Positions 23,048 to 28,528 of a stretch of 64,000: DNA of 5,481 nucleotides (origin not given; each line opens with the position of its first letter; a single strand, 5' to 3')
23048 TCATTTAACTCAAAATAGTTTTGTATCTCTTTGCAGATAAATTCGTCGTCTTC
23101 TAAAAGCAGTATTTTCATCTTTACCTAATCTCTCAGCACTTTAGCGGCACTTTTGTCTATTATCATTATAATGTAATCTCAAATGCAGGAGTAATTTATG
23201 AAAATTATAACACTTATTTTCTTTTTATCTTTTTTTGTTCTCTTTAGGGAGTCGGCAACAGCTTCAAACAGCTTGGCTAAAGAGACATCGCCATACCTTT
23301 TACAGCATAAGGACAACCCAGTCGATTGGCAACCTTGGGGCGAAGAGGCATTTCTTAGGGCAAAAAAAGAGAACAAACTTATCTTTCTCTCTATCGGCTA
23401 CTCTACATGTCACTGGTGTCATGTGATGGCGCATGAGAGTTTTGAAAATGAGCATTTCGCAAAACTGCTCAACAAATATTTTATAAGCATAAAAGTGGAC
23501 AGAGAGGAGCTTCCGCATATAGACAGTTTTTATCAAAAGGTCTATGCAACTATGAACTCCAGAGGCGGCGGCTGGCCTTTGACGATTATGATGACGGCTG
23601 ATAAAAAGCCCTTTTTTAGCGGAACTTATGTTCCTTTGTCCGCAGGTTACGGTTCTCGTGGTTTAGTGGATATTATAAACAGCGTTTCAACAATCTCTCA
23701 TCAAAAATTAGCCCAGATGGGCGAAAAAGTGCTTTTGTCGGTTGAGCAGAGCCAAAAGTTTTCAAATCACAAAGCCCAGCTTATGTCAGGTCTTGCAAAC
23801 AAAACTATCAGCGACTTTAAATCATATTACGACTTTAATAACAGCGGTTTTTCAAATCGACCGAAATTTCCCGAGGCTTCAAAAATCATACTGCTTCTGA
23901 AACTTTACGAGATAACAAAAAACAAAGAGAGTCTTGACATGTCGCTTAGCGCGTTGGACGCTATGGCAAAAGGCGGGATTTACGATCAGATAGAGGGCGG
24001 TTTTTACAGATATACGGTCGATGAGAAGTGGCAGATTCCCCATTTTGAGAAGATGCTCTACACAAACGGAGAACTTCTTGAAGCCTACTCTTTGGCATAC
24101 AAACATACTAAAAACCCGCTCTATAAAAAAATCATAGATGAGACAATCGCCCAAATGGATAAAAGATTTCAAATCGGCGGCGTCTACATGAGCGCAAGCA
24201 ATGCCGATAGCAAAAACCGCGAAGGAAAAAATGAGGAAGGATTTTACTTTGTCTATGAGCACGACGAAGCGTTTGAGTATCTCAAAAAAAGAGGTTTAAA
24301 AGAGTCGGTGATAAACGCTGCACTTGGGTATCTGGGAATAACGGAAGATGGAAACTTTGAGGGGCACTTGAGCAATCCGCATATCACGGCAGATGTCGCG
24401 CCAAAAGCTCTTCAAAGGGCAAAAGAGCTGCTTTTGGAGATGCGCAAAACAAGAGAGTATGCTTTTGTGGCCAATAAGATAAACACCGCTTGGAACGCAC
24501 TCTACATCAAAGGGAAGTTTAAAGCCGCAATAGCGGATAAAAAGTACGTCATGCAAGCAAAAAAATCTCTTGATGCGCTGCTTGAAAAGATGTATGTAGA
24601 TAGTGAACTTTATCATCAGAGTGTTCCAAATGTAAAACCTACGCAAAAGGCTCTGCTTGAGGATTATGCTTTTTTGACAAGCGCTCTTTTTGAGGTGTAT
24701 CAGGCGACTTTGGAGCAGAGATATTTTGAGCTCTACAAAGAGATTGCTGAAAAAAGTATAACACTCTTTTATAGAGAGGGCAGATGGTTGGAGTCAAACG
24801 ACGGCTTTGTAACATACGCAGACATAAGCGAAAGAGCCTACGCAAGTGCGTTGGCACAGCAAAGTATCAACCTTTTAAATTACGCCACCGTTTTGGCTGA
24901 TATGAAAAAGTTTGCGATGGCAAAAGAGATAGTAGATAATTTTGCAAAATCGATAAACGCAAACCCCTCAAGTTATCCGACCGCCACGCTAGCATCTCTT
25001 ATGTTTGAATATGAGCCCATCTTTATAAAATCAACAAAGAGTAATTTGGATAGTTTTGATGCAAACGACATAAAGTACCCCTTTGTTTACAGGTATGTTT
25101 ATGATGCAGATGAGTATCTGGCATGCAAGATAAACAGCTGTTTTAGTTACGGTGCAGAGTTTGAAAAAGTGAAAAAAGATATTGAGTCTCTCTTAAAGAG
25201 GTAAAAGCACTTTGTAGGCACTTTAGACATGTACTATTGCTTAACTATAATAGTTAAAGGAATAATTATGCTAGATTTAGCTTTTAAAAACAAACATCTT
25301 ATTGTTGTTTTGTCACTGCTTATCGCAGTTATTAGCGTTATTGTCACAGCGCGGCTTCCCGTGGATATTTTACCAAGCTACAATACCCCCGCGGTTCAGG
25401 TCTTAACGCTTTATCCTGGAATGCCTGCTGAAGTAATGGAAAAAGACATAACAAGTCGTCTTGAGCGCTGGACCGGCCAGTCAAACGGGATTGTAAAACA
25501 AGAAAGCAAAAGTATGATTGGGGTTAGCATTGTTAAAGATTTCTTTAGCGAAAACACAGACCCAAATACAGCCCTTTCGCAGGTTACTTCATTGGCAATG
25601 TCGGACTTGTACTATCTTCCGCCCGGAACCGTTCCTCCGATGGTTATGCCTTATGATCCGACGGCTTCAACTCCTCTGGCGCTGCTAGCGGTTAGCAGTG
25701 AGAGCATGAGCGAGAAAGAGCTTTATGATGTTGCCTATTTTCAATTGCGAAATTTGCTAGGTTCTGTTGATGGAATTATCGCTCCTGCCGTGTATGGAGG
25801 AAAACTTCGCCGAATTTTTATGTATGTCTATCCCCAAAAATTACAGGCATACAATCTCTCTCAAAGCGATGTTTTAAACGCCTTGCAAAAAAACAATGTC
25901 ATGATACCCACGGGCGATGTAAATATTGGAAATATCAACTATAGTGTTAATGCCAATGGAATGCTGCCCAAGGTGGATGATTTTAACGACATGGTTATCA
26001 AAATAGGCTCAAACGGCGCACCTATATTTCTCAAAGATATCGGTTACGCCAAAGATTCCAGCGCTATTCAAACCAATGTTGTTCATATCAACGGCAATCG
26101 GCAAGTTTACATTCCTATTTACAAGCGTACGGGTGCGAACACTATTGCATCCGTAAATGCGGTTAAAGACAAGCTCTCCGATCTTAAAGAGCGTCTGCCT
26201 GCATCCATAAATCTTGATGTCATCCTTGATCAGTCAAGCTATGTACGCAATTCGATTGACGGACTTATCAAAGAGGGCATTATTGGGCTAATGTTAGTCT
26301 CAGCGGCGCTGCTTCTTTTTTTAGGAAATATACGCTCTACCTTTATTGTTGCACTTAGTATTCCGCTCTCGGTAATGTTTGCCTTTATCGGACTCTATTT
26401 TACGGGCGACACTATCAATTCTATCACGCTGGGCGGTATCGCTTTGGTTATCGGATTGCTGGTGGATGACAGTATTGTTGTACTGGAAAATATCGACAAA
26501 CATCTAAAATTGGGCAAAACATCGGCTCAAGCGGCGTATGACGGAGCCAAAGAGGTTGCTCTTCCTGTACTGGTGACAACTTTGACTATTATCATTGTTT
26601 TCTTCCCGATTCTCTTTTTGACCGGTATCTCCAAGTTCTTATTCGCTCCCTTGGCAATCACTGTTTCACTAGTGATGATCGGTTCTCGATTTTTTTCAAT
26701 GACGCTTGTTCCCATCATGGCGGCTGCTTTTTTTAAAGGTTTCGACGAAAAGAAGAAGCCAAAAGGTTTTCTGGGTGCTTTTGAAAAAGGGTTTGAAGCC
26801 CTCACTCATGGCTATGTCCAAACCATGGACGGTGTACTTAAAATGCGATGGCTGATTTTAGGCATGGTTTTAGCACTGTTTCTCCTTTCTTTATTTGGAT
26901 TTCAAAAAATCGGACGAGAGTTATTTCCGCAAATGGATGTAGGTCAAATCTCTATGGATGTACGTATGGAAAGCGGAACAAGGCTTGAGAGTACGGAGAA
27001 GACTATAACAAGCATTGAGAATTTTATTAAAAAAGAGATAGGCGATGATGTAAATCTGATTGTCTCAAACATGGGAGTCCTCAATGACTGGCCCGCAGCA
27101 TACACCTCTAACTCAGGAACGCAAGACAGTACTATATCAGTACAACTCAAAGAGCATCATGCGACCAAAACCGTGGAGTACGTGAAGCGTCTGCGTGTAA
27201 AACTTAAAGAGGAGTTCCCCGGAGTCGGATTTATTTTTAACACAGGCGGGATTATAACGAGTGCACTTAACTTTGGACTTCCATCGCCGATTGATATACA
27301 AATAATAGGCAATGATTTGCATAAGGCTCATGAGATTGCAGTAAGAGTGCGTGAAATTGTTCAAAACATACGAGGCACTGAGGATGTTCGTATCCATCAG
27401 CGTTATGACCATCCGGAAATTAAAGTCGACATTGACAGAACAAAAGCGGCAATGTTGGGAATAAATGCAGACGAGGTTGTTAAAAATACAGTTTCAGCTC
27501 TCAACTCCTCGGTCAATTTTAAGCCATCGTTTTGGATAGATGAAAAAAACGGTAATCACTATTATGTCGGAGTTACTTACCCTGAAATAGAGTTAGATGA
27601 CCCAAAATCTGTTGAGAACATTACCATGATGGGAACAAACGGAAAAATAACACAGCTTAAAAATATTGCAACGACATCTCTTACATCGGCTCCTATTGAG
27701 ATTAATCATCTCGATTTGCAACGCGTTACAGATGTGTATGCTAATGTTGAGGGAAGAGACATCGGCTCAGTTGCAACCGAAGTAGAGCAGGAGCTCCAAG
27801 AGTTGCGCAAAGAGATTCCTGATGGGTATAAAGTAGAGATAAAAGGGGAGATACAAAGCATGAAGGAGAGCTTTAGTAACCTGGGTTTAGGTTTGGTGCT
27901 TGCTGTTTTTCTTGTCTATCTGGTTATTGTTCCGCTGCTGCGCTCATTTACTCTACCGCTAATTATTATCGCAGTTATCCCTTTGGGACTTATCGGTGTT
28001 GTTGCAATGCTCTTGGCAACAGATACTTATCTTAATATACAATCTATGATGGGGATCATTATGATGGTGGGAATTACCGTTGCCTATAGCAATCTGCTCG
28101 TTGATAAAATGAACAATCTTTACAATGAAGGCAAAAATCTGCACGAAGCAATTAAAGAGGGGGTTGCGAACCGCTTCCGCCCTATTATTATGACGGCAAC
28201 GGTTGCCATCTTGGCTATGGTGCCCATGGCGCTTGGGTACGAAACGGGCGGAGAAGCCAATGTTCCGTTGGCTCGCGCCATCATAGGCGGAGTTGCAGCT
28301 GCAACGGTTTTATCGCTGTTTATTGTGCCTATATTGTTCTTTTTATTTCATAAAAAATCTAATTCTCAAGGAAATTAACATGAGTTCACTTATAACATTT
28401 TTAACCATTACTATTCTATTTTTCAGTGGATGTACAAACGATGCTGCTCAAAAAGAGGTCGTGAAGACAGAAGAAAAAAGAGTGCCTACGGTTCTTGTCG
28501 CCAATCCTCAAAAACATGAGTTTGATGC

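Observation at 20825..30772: Candidate undescribed regulon: two-component system + exported YyaL thioredoxin-domain protein + RND efflux pump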

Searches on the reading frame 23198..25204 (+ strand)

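Call 6: search_protein_families(library=pfam, proteins=[window:23198-25204:+])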
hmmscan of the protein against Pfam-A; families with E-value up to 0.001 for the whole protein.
window:23198-25204:+ (668 aa): 3 families
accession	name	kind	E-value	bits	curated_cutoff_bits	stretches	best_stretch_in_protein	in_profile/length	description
PF03190.21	Thioredox_DsbH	-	7.3e-65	218.3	27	1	24-174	2-151/163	Protein of unknown function, DUF255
PF13899.12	Thioredoxin_7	-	1e-06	29.2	27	1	43-104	1-62/83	Thioredoxin-like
PF07944.18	Beta-AFase-like_GH127_cat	-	9.4e-05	22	24.9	1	289-521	59-208/376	Beta-L-arabinofuranosidase, GH127 catalytic domain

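Call 7: search_protein_families(library=ncbifam, proteins=[window:23198-25204:+], max_evalue=0.00001)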
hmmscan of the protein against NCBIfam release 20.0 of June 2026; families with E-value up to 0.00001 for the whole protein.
window:23198-25204:+ (668 aa): 0 families

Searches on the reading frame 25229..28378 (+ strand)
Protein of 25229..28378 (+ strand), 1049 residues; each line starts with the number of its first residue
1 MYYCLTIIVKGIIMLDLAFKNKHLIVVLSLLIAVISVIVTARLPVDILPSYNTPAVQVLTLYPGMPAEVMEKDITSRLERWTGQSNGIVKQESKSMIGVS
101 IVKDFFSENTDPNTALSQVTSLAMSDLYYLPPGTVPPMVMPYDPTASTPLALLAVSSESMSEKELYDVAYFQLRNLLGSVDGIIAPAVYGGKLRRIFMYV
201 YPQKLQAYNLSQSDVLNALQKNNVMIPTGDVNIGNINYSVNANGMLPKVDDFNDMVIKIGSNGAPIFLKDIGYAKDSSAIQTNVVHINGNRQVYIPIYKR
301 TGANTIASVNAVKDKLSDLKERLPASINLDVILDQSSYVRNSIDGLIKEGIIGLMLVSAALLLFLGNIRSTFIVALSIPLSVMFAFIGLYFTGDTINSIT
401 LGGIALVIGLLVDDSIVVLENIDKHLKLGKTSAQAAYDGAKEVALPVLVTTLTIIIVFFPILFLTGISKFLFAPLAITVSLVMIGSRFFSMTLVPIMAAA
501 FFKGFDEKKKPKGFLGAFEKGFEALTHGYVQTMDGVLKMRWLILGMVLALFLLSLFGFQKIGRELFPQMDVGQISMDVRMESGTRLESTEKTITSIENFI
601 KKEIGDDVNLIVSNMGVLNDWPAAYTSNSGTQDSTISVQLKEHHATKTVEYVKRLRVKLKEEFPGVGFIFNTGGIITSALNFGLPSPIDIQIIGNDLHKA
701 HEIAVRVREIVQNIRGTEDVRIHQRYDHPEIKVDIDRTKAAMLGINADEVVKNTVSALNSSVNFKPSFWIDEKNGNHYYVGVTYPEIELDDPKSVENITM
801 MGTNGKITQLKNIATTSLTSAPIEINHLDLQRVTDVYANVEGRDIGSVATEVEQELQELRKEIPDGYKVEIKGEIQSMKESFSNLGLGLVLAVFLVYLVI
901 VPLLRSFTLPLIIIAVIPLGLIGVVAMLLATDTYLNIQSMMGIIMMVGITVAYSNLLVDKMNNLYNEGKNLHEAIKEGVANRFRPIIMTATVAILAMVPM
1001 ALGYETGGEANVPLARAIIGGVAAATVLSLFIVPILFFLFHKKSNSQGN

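Call 6: search_protein_families(library=pfam, proteins=[window:25229-28378:+])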
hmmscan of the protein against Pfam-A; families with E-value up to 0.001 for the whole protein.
window:25229-28378:+ (1049 aa): 3 families
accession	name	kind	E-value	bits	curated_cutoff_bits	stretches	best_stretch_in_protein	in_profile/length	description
PF00873.25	ACR_tran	-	4.2e-214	713.8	28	1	14-1041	1-1021/1021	AcrB/AcrD/AcrF family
PF03176.21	MMPL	-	3.4e-09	36.5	20.5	2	848-1002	106-267/333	MMPL family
PF02355.23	SecD_SecF_C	-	2.3e-06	27.6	20.5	1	886-1039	33-185/189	Protein export membrane protein SecD/SecF, C-terminal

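Call 7: search_protein_families(library=ncbifam, proteins=[window:25268-28378:+], max_evalue=0.00001)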
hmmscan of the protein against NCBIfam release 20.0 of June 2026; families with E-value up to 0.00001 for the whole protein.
window:25268-28378:+ (1036 aa): 19 families
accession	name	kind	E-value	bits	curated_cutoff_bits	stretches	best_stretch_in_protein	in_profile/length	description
NF033617.1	RND_permease_2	subfamily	1.9e-185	618.7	1250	1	12-1028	11-1008/1009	multidrug efflux RND transporter permease subunit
NF000282.2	RND_permease_1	subfamily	1.2e-143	480.3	1250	1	12-1027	11-1027/1029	multidrug efflux RND transporter permease subunit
TIGR00914.1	2A0601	subfamily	3.7e-135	452.1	701.45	1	3-1033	7-1041/1051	CusA/CzcA family heavy metal efflux RND transporter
TIGR00915.1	2A0602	subfamily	2.3e-126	423.1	940.35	1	13-1029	13-1030/1050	efflux RND transporter permease subunit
NF007905.0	PRK10614.1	equivalog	6.1e-121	404.9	1774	1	13-1030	15-1011/1025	multidrug efflux RND transporter permease subunit MdtC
NF007798.0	PRK10503.1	equivalog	2.3e-112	376.4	1584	1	17-1031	28-1026/1040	MdtB/MuxB family multidrug efflux RND transporter permease subunit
NF007133.0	PRK09579.1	equivalog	5.9e-109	365.1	1763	1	6-1033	8-1008/1017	multidrug efflux RND transporter permease subunit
NF007131.0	PRK09577.1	equivalog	2.3e-94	317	1768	1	13-1026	13-1021/1045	multidrug efflux RND transporter permease subunit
NF007842.1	PRK10555.1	equivalog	5.7e-93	312.5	1854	1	13-1030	13-1029/1036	multidrug efflux RND transporter permease AcrD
NF000037.1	RND_perm_OqxB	exception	4.8e-78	263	2200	1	12-1029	14-1036/1050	multidrug efflux RND transporter permease subunit OqxB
NF011706.2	PRK15127.1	equivalog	3.2e-74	250.4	2150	1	13-1030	13-1032/1049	multidrug efflux RND transporter permease subunit AcrB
TIGR00916.1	2A0604s01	subfamily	1.4e-13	51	148.6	2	287-468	38-225/231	SecD/SecF family protein translocase subunit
NF009583.0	PRK13024.1-3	subfamily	8.1e-13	47.3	721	2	329-582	277-517/755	protein translocase subunit SecDF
TIGR00921.1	2A067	subfamily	4.9e-12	44.7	351.9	1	833-1028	153-347/733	hydrophobe/amphiphile efflux-3 (HAE3) family transporter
NF011315.0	PRK14726.1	equivalog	2e-10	39.5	1249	1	327-550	368-576/855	protein translocase subunit SecDF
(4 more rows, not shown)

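Call 32: find_homologous_proteins(query=window:25268-28375:+, max_evalue=1e-100)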
Query window:25268-28375:+ (1036 aa): 2713 proteins with E <= 1e-100 among 8000 candidates; the best 120 are listed.
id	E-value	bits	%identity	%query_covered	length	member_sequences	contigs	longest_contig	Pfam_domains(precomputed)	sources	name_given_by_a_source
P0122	0.0e+0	2139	94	100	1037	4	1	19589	PF03176.22,PF02355.23,PF00873.26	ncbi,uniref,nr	ncbi:efflux RND transporter permease subunit [Sulfurimonas sp.]|uniref:efflux RND transporter permea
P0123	0.0e+0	1933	84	99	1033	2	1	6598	PF03176.22,PF00873.26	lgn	-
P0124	0.0e+0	1925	84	100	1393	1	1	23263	PF25973.1,PF03176.22,PF25989.1,PF25917.1,PF00873.26,PF25954.1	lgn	-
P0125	0.0e+0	1915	83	100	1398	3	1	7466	PF25973.1,PF03176.22,PF25989.1,PF25917.1,PF00873.26,PF25954.1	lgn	-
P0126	0.0e+0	1912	83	100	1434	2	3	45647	PF25973.1,PF03176.22,PF25989.1,PF00873.26,PF25975.1,PF25954.1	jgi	jgi:CzcA family heavy metal efflux pump/RND family efflux transporter MFP subunit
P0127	0.0e+0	1908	83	100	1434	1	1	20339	PF25973.1,PF03176.22,PF25989.1,PF00873.26,PF25975.1,PF25954.1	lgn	-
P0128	0.0e+0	1902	83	100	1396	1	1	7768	PF03176.22,PF25989.1,PF02355.23,PF00873.26,PF25975.1,PF25954.1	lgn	-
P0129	0.0e+0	1899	82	100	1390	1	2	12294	PF25973.1,PF03176.22,PF25989.1,PF25917.1,PF00873.26,PF25975.1,PF25954.1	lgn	-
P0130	0.0e+0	1894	82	100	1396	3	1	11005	PF25973.1,PF03176.22,PF25989.1,PF00873.26,PF25975.1,PF25954.1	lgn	-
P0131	0.0e+0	1894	83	100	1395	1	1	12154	PF25973.1,PF03176.22,PF25989.1,PF25917.1,PF00873.26,PF25975.1,PF25954.1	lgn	-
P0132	0.0e+0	1891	82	100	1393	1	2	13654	PF25973.1,PF03176.22,PF25989.1,PF02355.23,PF25917.1,PF00873.26,PF25954.1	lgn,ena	-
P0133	0.0e+0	1888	82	100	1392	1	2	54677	PF25973.1,PF03176.22,PF25989.1,PF25917.1,PF00873.26,PF25954.1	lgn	-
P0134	0.0e+0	1887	82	100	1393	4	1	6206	PF25973.1,PF03176.22,PF25989.1,PF02355.23,PF00873.26,PF25975.1,PF25954.1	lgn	-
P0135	0.0e+0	1882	82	100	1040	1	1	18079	PF03176.22,PF00873.26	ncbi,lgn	ncbi:MAG: efflux RND transporter permease subunit [Bacteroidota bacterium]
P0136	0.0e+0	1881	82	100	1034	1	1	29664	PF03176.22,PF00873.26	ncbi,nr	ncbi:MAG: efflux RND transporter permease subunit [Saprospiraceae bacterium]|nr:efflux RND transport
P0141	0.0e+0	1871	82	100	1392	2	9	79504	PF25973.1,PF03176.22,PF25989.1,PF25917.1,PF00873.26,PF25954.1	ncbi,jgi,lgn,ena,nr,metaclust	ncbi:MAG: hypothetical protein A2X61_00370 [Ignavibacteria bacterium GWB2_35_12]|nr:MAG: hypothetica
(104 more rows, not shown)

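Call 33: find_encoding_contigs(protein=P0122, flank=10000, max_places=1)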
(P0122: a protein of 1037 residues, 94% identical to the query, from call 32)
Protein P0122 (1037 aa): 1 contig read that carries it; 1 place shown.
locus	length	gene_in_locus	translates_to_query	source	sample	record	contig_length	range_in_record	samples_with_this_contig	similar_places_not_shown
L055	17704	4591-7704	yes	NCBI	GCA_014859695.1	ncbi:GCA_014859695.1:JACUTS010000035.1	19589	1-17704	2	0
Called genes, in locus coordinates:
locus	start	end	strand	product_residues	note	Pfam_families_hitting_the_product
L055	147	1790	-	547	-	PF21623:HK_sensor_dom_bact, PF00512:HisKA (weak), PF02518:HATPase_c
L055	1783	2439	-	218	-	PF00072:Response_reg, PF00486:Trans_reg_C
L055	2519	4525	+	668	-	PF03190:Thioredox_DsbH, PF13899:Thioredoxin_7 (weak)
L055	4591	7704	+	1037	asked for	PF00873:ACR_tran, PF02355:SecD_SecF_C (faint), PF03176:MMPL (weak)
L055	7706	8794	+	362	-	PF25917:BSH_RND (weak), PF25973:BSH_CzcB (weak), PF25954:Beta-barrel_RND_2, PF25975:CzcB_C (weak), PF25989:YknX_C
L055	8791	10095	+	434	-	PF02321:OEP (weak)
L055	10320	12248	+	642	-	PF02810:SEC-C, PF07929:PRiA4_ORF3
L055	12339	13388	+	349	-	PF04055:Radical_SAM, PF19288:CofH_C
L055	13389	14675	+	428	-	PF00675:Peptidase_M16, PF05193:Peptidase_M16_C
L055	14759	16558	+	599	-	PF04851:ResIII, PF00270:DEAD, PF00271:Helicase_C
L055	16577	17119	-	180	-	PF02482:Ribosomal_S30AE, PF16321:Ribosom_S30AE_C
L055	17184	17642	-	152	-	-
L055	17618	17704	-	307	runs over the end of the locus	-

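Call 34: find_encoding_contigs(protein=P0126, flank=8000, max_places=1)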
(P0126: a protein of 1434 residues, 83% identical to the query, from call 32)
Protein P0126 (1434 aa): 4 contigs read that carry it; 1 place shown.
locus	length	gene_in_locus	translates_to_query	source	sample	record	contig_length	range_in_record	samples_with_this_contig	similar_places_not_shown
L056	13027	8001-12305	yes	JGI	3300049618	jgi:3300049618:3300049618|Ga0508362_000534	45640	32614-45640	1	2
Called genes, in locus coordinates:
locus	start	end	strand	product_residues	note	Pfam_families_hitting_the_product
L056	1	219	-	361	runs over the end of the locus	PF00561:Abhydrolase_1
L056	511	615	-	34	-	-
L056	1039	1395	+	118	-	PF07366:SnoaL (weak), PF20409:SnoaL_5, PF12680:SnoaL_2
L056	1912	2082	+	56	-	-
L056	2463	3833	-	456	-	PF00512:HisKA, PF02518:HATPase_c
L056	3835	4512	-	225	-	PF00072:Response_reg, PF00486:Trans_reg_C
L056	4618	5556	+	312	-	PF28532:DUF8428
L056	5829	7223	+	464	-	PF00654:Voltage_CLC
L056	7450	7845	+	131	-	-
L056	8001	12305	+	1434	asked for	PF00873:ACR_tran, PF03176:MMPL, PF25973:BSH_CzcB (weak), PF25954:Beta-barrel_RND_2, PF25975:CzcB_C (weak), PF25989:YknX_C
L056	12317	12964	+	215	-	PF02321:OEP (weak)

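Call 35: find_encoding_contigs(protein=P0141, flank=8000, max_places=1)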
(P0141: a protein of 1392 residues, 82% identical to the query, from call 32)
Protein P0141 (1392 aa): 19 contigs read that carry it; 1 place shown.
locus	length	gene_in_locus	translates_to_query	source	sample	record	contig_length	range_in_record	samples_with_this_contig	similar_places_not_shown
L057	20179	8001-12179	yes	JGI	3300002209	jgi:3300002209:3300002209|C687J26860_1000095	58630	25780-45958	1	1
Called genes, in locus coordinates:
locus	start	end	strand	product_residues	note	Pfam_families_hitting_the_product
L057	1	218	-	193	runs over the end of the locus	PF13302:Acetyltransf_3, PF00583:Acetyltransf_1 (weak)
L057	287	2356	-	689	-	PF12704:MacB_PCD, PF02687:FtsX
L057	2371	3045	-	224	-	PF02463:SMC_N, PF00005:ABC_tran, PF13304:AAA_21 (faint)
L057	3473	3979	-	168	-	-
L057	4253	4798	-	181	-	PF05708:Peptidase_C92 (faint), PF00877:NLPC_P60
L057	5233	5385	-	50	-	-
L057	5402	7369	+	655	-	PF13181:TPR_8 (faint)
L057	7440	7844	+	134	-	-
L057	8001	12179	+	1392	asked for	PF00873:ACR_tran, PF03176:MMPL, PF25917:BSH_RND (weak), PF25973:BSH_CzcB, PF25954:Beta-barrel_RND_2, PF25989:YknX_C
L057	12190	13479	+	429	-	PF02321:OEP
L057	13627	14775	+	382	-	PF03811:Zn_ribbon_InsA (weak)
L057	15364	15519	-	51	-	-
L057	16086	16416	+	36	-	-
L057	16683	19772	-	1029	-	PF02384:N6_Mtase, PF20473:MmeI_Mtase (weak), PF18135:Type_ISP_C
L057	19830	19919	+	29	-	-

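Call 60: search_solved_structures(query=window:25268-28375:+, max_evalue=1e-30)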
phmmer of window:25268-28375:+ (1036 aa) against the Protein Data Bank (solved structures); distinct sequences matched with E-value up to 1e-30: 80 (the best 60 are shown).
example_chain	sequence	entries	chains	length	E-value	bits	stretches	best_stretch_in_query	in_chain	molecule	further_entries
9lyq_B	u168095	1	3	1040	5.1e-97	329.3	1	15-1029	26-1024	Multidrug resistance protein MdtB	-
4mt1_A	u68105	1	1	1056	1.9e-92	314.1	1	14-1029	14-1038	Drug efflux protein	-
6vkt_A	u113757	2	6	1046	7.5e-91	308.8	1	14-1029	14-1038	Efflux pump membrane transporter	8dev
6vks_A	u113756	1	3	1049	9.3e-91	308.5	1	14-1029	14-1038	Efflux pump membrane transporter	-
8deu_A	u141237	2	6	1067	1e-90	308.4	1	14-1029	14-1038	Efflux pump membrane transporter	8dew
4k0e_A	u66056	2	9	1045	3.8e-90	306.5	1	3-1031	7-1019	Heavy metal cation tricomponent efflux pump ZneA(CzcA-like)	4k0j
9e9f_B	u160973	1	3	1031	2.3e-88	300.6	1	14-1026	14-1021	Efflux pump membrane transporter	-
8z1u_A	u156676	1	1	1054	2.5e-88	300.5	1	14-1026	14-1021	Efflux pump membrane transporter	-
8f3e_A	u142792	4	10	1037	1.3e-87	298.1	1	14-1029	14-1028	Efflux pump membrane transporter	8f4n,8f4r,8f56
7wlv_A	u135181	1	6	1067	3.5e-85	290.1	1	14-1027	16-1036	Efflux pump membrane transporter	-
6ows_A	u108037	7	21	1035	5.2e-85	289.5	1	14-591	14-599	Efflux pump membrane transporter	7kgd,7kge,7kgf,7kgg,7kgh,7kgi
7b8p_A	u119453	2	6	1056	5.6e-85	289.4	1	14-591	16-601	Efflux pump membrane transporter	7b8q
8zxs_A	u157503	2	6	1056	1.3e-83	284.9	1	12-1029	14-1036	Efflux pump membrane transporter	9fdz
7cz9_A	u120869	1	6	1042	1.5e-83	284.7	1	12-1029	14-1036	Efflux pump membrane transporter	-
4dop_A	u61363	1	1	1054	3.1e-83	283.6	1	6-1026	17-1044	Cation efflux system protein CusA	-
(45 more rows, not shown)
